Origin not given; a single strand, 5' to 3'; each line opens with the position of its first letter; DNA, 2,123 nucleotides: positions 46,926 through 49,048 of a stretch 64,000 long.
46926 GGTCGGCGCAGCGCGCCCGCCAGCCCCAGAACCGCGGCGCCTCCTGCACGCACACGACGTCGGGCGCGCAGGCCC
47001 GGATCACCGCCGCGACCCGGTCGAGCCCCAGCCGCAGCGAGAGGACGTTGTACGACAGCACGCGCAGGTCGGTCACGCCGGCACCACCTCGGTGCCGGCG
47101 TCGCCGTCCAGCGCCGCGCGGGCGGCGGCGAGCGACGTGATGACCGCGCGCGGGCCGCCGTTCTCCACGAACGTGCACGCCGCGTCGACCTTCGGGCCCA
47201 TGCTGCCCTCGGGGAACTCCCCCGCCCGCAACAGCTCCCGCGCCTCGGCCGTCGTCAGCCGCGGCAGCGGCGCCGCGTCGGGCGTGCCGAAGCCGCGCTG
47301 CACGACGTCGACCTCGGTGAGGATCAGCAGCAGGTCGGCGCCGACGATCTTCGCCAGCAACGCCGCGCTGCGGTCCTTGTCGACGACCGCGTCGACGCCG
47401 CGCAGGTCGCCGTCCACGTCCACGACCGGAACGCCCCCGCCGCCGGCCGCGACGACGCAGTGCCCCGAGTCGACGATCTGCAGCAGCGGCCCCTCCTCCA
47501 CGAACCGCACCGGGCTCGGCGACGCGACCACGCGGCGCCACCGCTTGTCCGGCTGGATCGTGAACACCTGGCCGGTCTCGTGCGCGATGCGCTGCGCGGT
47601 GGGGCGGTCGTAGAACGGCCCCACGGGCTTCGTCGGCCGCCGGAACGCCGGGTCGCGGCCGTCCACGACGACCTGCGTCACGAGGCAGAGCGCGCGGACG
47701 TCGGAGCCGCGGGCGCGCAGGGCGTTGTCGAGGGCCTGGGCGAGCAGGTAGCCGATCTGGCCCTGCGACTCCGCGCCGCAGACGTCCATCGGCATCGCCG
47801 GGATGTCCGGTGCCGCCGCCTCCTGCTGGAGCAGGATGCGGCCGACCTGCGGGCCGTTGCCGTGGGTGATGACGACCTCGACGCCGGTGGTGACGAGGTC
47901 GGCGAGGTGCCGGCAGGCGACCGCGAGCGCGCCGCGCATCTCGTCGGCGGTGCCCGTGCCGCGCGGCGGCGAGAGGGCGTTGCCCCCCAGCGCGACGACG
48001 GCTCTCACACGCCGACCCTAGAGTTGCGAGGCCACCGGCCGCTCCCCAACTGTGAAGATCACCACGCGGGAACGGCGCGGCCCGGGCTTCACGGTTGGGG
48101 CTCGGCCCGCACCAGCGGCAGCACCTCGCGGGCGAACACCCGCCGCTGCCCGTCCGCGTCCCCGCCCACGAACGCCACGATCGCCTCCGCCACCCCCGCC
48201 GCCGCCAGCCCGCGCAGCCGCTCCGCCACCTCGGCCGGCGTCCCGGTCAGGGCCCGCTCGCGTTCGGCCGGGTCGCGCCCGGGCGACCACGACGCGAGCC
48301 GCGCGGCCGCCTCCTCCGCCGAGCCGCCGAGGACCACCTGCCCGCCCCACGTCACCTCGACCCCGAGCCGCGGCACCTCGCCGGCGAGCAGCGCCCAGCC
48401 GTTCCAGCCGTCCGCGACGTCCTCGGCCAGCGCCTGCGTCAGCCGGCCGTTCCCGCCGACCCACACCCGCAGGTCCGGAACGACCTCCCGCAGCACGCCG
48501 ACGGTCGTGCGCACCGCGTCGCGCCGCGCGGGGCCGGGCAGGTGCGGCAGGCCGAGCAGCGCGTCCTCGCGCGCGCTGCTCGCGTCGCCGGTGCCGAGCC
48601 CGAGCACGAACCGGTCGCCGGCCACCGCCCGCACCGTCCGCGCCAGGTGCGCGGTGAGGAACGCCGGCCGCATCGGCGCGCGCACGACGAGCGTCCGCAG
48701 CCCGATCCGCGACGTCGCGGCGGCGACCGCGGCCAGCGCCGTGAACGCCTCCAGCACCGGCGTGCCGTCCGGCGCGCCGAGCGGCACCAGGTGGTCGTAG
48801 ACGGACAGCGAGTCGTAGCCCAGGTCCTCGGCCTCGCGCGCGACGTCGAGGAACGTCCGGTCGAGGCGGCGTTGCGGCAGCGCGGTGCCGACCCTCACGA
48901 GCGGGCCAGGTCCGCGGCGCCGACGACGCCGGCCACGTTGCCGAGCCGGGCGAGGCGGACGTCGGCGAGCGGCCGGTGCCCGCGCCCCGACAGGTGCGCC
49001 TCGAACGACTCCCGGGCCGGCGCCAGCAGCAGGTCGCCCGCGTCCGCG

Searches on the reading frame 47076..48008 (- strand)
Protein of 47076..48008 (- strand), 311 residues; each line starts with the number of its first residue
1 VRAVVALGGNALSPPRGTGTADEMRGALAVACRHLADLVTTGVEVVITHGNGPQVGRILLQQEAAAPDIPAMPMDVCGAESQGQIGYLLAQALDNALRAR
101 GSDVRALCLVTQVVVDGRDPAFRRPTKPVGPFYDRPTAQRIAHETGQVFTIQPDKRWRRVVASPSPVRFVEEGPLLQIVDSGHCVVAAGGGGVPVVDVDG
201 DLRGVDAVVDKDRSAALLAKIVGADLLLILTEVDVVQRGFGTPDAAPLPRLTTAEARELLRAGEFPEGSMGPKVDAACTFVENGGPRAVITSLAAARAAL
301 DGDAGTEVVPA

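Call 11: find_encoding_contigs(protein=window:47076-48008:-, flank=3000, max_places=6)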
Protein seq(311 aa) (311 aa): 2 contigs read that carry it; 1 place shown.
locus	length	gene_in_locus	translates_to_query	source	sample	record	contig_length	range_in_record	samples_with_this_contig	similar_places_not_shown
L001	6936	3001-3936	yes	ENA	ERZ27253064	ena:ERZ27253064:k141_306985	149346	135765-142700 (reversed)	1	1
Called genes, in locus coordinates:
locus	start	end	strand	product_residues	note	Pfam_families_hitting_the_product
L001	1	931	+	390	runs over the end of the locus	PF01656:CbiA, PF02374:ArsA_ATPase, PF13614:AAA_31, PF17886:ArsA_HSP20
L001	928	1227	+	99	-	-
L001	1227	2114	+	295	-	PF00480:ROK, PF02685:Glucokinase (weak)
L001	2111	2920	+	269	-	PF00296:Bac_luciferase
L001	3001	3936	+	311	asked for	PF00696:AA_kinase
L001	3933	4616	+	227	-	PF03372:Exo_endo_phos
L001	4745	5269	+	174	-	-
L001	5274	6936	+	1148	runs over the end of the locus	PF00211:Guanylate_cyc, PF13191:AAA_16, PF13401:AAA_22 (faint)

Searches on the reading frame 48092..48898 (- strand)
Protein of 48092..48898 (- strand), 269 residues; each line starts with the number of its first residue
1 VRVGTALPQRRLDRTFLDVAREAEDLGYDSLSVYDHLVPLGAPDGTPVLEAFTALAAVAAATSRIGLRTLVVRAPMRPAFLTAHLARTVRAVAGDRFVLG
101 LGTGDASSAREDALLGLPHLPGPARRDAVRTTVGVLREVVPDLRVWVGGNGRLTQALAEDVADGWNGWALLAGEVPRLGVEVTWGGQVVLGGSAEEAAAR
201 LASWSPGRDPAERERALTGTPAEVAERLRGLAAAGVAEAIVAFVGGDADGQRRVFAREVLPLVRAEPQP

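Call 19: find_homologous_proteins(query=window:48092-48898:-)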
Query window:48092-48898:- (269 aa): 182 proteins with E <= 0.001 among 8000 candidates; the best 120 are listed.
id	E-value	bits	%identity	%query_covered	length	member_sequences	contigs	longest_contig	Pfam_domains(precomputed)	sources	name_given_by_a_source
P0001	1.1e-164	565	100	100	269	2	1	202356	PF00296.27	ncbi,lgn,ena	ncbi:MAG TPA: LLM class flavin-dependent oxidoreductase [Mycobacteriales bacterium]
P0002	5.3e-131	454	82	99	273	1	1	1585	PF00296.27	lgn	-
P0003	2.2e-129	449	81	98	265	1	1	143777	PF00296.27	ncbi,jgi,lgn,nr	ncbi:MAG TPA: LLM class flavin-dependent oxidoreductase [Frankiaceae bacterium]|jgi:alkanesulfonate 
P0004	8.5e-129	447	81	99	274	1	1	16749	PF00296.27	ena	-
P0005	1.6e-127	443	82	98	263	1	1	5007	PF00296.27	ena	-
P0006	6.9e-126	437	80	98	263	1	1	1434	PF00296.27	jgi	jgi:alkanesulfonate monooxygenase SsuD/methylene tetrahydromethanopterin reductase-like flavin-depen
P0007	1.4e-122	427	77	98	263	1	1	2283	PF00296.27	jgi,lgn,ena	jgi:alkanesulfonate monooxygenase SsuD/methylene tetrahydromethanopterin reductase-like flavin-depen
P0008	4.7e-120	418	79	98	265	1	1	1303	PF00296.27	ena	-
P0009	1.0e-118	414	78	98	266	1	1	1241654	PF00296.27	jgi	jgi:alkanesulfonate monooxygenase SsuD/methylene tetrahydromethanopterin reductase-like flavin-depen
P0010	5.4e-118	412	78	98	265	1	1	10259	PF00296.27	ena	-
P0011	6.2e-117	408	77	98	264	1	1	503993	PF00296.27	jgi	jgi:alkanesulfonate monooxygenase SsuD/methylene tetrahydromethanopterin reductase-like flavin-depen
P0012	1.7e-116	407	76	98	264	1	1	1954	PF00296.27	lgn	-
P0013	5.9e-116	405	75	98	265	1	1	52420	PF00296.27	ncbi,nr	ncbi:MAG TPA: LLM class flavin-dependent oxidoreductase [Frankiaceae bacterium]|nr:LLM class flavin-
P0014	2.4e-115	403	77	98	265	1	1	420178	PF00296.27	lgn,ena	-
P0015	3.5e-115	402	76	98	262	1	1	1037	PF00296.27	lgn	-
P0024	3.3e-112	393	75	98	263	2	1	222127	PF00296.27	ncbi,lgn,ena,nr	ncbi:MAG TPA: LLM class flavin-dependent oxidoreductase [Frankiaceae bacterium]|nr:LLM class flavin-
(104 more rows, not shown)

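Call 21: find_encoding_contigs(protein=P0001, flank=10000, max_places=4)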
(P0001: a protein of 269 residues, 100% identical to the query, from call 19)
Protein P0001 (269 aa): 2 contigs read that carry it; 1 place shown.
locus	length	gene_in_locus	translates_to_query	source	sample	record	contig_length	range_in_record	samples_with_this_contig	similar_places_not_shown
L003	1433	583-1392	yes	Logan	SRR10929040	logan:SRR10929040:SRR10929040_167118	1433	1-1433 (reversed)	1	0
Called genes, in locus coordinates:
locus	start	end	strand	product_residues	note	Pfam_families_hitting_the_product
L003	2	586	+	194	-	?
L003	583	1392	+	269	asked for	PF00296:Bac_luciferase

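Call 22: find_encoding_contigs(protein=P0003, flank=10000, max_places=3)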
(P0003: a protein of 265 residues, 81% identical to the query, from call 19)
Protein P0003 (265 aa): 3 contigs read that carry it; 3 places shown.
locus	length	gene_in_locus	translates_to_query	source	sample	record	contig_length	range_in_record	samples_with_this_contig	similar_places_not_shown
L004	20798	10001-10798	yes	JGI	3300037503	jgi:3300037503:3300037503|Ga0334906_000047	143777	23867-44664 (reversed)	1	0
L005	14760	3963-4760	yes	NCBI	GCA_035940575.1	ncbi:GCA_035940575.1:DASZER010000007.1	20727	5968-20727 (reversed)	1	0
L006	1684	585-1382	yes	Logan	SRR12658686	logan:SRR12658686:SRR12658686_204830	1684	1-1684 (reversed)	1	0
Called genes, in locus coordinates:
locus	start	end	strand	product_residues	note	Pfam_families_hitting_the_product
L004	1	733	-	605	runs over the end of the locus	PF03460:NIR_SIR_ferr, PF01077:NIR_SIR, PF03460:NIR_SIR_ferr, PF01077:NIR_SIR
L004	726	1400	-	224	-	PF01507:PAPS_reduct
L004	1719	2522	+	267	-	-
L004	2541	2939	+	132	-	-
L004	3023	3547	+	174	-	-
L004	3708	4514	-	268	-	-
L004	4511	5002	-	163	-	PF04542:Sigma70_r2, PF08281:Sigma70_r4_2, PF04545:Sigma70_r4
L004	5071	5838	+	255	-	PF00149:Metallophos, PF12850:Metallophos_2 (faint)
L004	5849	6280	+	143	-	PF10604:Polyketide_cyc2, PF03364:Polyketide_cyc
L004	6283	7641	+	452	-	PF02163:Peptidase_M50 (weak), PF14559:TPR_19 (faint)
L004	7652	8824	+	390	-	PF01656:CbiA, PF02374:ArsA_ATPase, PF13614:AAA_31, PF17886:ArsA_HSP20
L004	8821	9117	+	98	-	-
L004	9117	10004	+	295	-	PF00480:ROK, PF02685:Glucokinase (faint)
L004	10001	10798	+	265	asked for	PF00296:Bac_luciferase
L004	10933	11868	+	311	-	PF00696:AA_kinase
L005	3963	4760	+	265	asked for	PF00296:Bac_luciferase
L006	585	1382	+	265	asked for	PF00296:Bac_luciferase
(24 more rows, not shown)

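Call 23: find_encoding_contigs(protein=P0004, flank=10000, max_places=3)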
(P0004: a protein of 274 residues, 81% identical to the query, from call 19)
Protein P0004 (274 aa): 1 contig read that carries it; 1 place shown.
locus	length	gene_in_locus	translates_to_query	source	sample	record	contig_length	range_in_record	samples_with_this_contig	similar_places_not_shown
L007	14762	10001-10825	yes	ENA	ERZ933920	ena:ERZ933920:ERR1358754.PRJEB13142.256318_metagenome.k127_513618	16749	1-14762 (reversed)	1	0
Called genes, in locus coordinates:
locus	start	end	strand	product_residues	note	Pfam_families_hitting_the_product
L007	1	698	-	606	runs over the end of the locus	PF03460:NIR_SIR_ferr, PF01077:NIR_SIR, PF03460:NIR_SIR_ferr, PF01077:NIR_SIR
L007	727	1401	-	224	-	PF01507:PAPS_reduct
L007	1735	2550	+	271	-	-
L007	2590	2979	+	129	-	-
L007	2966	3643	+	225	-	PF18912:DZR_2 (faint)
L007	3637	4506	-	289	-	-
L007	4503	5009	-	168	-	PF04542:Sigma70_r2, PF08281:Sigma70_r4_2, PF04545:Sigma70_r4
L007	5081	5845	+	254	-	PF00149:Metallophos (faint), PF12850:Metallophos_2 (faint)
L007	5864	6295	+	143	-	PF10604:Polyketide_cyc2, PF03364:Polyketide_cyc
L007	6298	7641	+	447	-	PF02163:Peptidase_M50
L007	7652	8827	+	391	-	PF01656:CbiA, PF02374:ArsA_ATPase, PF13614:AAA_31, PF17886:ArsA_HSP20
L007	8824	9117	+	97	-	-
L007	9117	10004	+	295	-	PF00480:ROK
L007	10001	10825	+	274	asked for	PF00296:Bac_luciferase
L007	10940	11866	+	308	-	PF00696:AA_kinase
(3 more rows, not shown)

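Call 31: find_related_loci(query=A2, collection=genome_contigs, flank=10000)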
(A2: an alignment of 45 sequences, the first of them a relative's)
Query A2 (269 aa) in genome_contigs; peptide patterns used: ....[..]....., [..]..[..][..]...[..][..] (x = any residue, [..] = any of these).
31 stretches matched a pattern; 14 encode a relative of the query (tblastn E <= 1e-3); 14 distinct loci.
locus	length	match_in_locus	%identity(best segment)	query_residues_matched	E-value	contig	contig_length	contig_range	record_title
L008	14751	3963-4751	81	1-263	2e-127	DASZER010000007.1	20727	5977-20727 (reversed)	MAG TPA_asm: Frankiaceae bacterium isolate SMAG_U6499 k141_392040, whole genome shotgun sequence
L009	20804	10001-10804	75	1-268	4e-115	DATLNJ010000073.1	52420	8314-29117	MAG TPA_asm: Frankiaceae bacterium isolate SMAG_U13797 k141_3633645, whole genome shotgun sequence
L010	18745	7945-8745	72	1-263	2e-108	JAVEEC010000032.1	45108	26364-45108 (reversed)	MAG: Frankiaceae bacterium isolate BP_191 scaffold_1559299, whole genome shotgun sequence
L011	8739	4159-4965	64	3-267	4e-101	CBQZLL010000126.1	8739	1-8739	MAG TPA_asm: uncultured Frankiaceae bacterium isolate SRR11839388_metabat2_26 genome assembly, contig: ERZ27397410.13736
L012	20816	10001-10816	42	2-263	4e-52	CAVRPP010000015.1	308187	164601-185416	MAG: uncultured Actinomycetota bacterium isolate MFD03551.bin.1.99 genome assembly, contig: contig_8293, whole genome sh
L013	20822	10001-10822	41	1-264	6e-52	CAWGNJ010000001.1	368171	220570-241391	MAG: uncultured Actinomycetota bacterium isolate MFD03804.bin.3.76 genome assembly, contig: contig_1026, whole genome sh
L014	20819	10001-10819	40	2-264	7e-49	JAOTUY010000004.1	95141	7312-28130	MAG: Acidimicrobiia bacterium isolate 13_May_SF_Bin27 13_May_SF_Bin27_scaffold_93_c1, whole genome shotgun sequence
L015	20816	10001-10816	41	2-263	3e-47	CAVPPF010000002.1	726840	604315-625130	MAG: uncultured Actinomycetota bacterium isolate MFD09964.bin.1.235 genome assembly, contig: contig_21646, whole genome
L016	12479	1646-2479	41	2-269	2e-47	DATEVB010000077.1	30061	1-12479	MAG TPA_asm: Acidimicrobiia bacterium isolate SMAG_U8356 k141_1527497, whole genome shotgun sequence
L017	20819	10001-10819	41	1-263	1e-46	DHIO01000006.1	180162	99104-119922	MAG TPA_asm: Acidimicrobiia bacterium UBA4744 UBA4744_contig_29, whole genome shotgun sequence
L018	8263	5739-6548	40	2-261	5e-46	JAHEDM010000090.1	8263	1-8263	MAG: Actinomycetes bacterium isolate Ww201 NODE_19521_length_8263_cov_2.842913, whole genome shotgun sequence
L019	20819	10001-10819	40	1-263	4e-45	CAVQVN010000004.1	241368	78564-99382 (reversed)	MAG: uncultured Actinomycetota bacterium isolate MFD09964.bin.1.364 genome assembly, contig: contig_21647, whole genome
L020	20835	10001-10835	49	2-269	4e-27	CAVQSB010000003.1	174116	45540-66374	MAG: uncultured Actinomycetota bacterium isolate MFD09964.bin.2.47 genome assembly, contig: contig_28710, whole genome s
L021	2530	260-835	30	27-245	2e-11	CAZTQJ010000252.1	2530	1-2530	MAG TPA_asm: uncultured Acidimicrobiaceae bacterium isolate binchicken_co2_201 genome assembly, contig: NODE_63812_lengt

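Call 40: find_encoding_contigs(protein=P0014, flank=10000, max_places=1)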
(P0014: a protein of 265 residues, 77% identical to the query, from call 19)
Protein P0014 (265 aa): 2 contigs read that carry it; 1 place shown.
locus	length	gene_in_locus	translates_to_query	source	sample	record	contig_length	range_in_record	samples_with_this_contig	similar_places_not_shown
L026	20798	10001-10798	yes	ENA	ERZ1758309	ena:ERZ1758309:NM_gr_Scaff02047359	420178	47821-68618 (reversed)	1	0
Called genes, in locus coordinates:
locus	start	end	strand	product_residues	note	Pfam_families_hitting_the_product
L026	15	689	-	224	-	PF01507:PAPS_reduct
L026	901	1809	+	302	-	-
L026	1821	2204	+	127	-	-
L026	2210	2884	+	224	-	-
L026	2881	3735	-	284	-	-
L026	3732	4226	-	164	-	PF04542:Sigma70_r2, PF08281:Sigma70_r4_2, PF04545:Sigma70_r4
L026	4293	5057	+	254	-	PF00149:Metallophos, PF12850:Metallophos_2 (faint)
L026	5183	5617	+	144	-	PF10604:Polyketide_cyc2, PF03364:Polyketide_cyc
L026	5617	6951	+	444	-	PF02163:Peptidase_M50 (weak)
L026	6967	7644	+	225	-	-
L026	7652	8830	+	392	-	PF01656:CbiA, PF02374:ArsA_ATPase, PF13614:AAA_31, PF17886:ArsA_HSP20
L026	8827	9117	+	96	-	-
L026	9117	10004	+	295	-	PF00480:ROK, PF02685:Glucokinase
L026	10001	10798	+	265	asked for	PF00296:Bac_luciferase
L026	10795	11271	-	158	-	-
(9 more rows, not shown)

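Call 60: find_encoding_contigs(protein=P0009, flank=10000, max_places=1)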
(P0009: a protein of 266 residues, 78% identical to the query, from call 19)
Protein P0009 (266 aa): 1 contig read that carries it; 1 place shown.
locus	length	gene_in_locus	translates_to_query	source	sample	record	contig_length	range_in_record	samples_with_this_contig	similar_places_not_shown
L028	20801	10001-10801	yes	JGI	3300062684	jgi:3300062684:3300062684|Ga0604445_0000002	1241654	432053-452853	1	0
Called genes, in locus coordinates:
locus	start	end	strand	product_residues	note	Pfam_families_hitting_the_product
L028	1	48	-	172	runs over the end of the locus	PF01583:APS_kinase, PF13671:AAA_33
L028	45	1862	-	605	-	PF03460:NIR_SIR_ferr, PF01077:NIR_SIR, PF03460:NIR_SIR_ferr, PF01077:NIR_SIR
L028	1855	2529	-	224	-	PF01507:PAPS_reduct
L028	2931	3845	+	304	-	-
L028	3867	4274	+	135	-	-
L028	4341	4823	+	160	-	-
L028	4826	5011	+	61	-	-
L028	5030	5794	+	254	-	PF00149:Metallophos, PF12850:Metallophos_2 (faint)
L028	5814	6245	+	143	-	PF10604:Polyketide_cyc2, PF03364:Polyketide_cyc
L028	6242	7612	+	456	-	PF02163:Peptidase_M50 (faint)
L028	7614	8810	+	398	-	PF01656:CbiA, PF02374:ArsA_ATPase, PF13614:AAA_31, PF17886:ArsA_HSP20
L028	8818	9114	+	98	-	PF17230:DUF5304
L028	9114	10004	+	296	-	PF00480:ROK, PF02685:Glucokinase (weak)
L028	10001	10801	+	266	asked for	PF00296:Bac_luciferase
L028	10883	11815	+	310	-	PF00696:AA_kinase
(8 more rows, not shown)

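Call 61: find_encoding_contigs(protein=P0024, flank=10000, max_places=1)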
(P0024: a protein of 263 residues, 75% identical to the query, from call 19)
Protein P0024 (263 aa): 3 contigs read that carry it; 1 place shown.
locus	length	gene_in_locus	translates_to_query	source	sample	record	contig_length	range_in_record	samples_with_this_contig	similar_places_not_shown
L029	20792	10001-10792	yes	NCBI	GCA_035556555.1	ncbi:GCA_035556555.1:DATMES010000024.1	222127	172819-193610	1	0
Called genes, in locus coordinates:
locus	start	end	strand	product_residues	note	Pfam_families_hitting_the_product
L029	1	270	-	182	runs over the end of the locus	PF01583:APS_kinase, PF13671:AAA_33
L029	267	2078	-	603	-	PF03460:NIR_SIR_ferr, PF01077:NIR_SIR, PF03460:NIR_SIR_ferr, PF01077:NIR_SIR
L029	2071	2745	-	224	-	PF01507:PAPS_reduct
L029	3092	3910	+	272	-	-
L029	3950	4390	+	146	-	-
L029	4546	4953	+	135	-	-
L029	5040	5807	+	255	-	PF00149:Metallophos, PF12850:Metallophos_2 (faint)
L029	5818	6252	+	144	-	PF10604:Polyketide_cyc2, PF03364:Polyketide_cyc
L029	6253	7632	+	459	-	PF13398:Peptidase_M50B (weak), PF02163:Peptidase_M50 (weak)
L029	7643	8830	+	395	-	PF01656:CbiA, PF02374:ArsA_ATPase, PF13614:AAA_31, PF17886:ArsA_HSP20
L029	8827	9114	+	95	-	-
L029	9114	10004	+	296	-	PF00480:ROK, PF02685:Glucokinase (weak)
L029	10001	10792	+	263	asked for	PF00296:Bac_luciferase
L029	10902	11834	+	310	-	PF00696:AA_kinase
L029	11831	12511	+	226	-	PF03372:Exo_endo_phos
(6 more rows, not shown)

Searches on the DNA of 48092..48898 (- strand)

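Call 65: search_rna_families(source=L026, start=5030, end=5200, threshold=evalue, max_evalue=10)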
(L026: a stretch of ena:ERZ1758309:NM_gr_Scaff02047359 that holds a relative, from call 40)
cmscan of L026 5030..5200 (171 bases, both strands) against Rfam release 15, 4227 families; matches with E-value up to 10: 16.
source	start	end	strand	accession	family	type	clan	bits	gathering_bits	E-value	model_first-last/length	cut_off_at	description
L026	5076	5157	-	RF00981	mir-939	Gene; miRNA;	-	24.9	84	0.015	1-82/82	no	mir-939 microRNA precursor family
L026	5061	5173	-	RF02000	MIR1846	Gene; miRNA;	-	22.4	77.5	0.024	1-110/110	no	MIR1846 microRNA precursor family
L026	5069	5168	+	RF03870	mir-2040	Gene; miRNA;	-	22.1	51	0.042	1-81/81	no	mir-2040 microRNA precursor family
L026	5082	5152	-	RF00866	mir-BART3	Gene; miRNA;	CL00097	20.5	70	0.15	1-77/77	no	mir-BART3 microRNA precursor family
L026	5081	5153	-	RF00926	MIR1151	Gene; miRNA;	-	19.8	90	0.7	1-110/110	no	MIR1151 microRNA precursor family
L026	5084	5150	+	RF03934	mir-m107-1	Gene; miRNA;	-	18.4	83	0.36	1-65/65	no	mir-m107-1 microRNA precursor family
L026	5084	5150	-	RF03934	mir-m107-1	Gene; miRNA;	-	18.4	83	0.36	1-65/65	no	mir-m107-1 microRNA precursor family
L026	5054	5178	-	RF03296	MIR8788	Gene; miRNA;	-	17.5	124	1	1-138/138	no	MIR8788 microRNA precursor family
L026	5081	5156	+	RF00363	mir-BART1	Gene; miRNA;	CL00097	16.6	70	0.38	1-70/70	no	mir-BART1 microRNA precursor family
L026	5081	5154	+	RF03175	MIR3454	Gene; miRNA;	-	16.3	142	0.55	1-147/147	no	MIR3454 microRNA precursor family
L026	5059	5174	-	RF00845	MIR158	Gene; miRNA;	-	16.2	67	1.1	1-100/100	no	MIR158 microRNA precursor family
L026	5082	5152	+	RF03296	MIR8788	Gene; miRNA;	-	15.4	124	3.1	1-138/138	no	MIR8788 microRNA precursor family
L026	5063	5171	+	RF03976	MIR898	Gene; miRNA;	-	14.9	75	0.98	1-154/154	no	MIR898 microRNA precursor family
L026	5086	5096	+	RF01380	HIV-1_SD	Cis-reg;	-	13.5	30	4.8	5-15/19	no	Human immunodeficiency virus type 1 major splice donor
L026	5138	5148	-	RF01380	HIV-1_SD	Cis-reg;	-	13.5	30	4.8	5-15/19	no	Human immunodeficiency virus type 1 major splice donor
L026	5091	5172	-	RF02242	Xoo5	Gene; sRNA;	-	11.9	50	3.8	1-124/124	no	Xanthomonadaceae sRNA Xoo5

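Call 67: search_dna_similar(query=L026:5078-5156:+, collection=plasmids, mode=distant, max_evalue=1, max_rows=10)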
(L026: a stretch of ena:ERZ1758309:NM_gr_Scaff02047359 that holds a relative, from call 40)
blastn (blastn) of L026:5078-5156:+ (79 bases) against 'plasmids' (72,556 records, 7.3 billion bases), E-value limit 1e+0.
Records with a match: 31; places in all: 31; records where one place covers at least 80% of the query: 0.
Best place of each record, by identity: 95-99% 31.
By first word of the organism name: Burkholderia 31.
By predicted mobility (MOB-suite, as given by PLSDB): conjugative 26; non-mobilizable 3; mobilizable 2.
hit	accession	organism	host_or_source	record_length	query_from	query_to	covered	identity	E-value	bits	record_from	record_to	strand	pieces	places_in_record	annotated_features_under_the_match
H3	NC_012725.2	Burkholderia glumae BGR1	-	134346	46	70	32%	96.0%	2e-1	42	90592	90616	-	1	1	VPA1269 family protein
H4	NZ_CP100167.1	Burkholderia glumae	cell culture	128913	46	70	32%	96.0%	2e-1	42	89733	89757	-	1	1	VPA1269 family protein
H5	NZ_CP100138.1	Burkholderia glumae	cell culture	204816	46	70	32%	96.0%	2e-1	42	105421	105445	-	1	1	VPA1269 family protein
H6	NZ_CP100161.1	Burkholderia glumae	cell culture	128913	46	70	32%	96.0%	2e-1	42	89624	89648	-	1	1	VPA1269 family protein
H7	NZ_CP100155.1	Burkholderia glumae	cell culture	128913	46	70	32%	96.0%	2e-1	42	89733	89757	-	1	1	VPA1269 family protein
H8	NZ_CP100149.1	Burkholderia glumae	cell culture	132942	46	70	32%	96.0%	2e-1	42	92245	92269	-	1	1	VPA1269 family protein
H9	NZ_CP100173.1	Burkholderia glumae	cell culture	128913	46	70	32%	96.0%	2e-1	42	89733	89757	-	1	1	VPA1269 family protein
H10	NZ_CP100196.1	Burkholderia glumae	cell culture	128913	46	70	32%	96.0%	2e-1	42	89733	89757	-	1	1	VPA1269 family protein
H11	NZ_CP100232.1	Burkholderia glumae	cell culture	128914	46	70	32%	96.0%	2e-1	42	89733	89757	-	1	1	VPA1269 family protein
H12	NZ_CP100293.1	Burkholderia glumae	cell culture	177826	46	70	32%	96.0%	2e-1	42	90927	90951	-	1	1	VPA1269 family protein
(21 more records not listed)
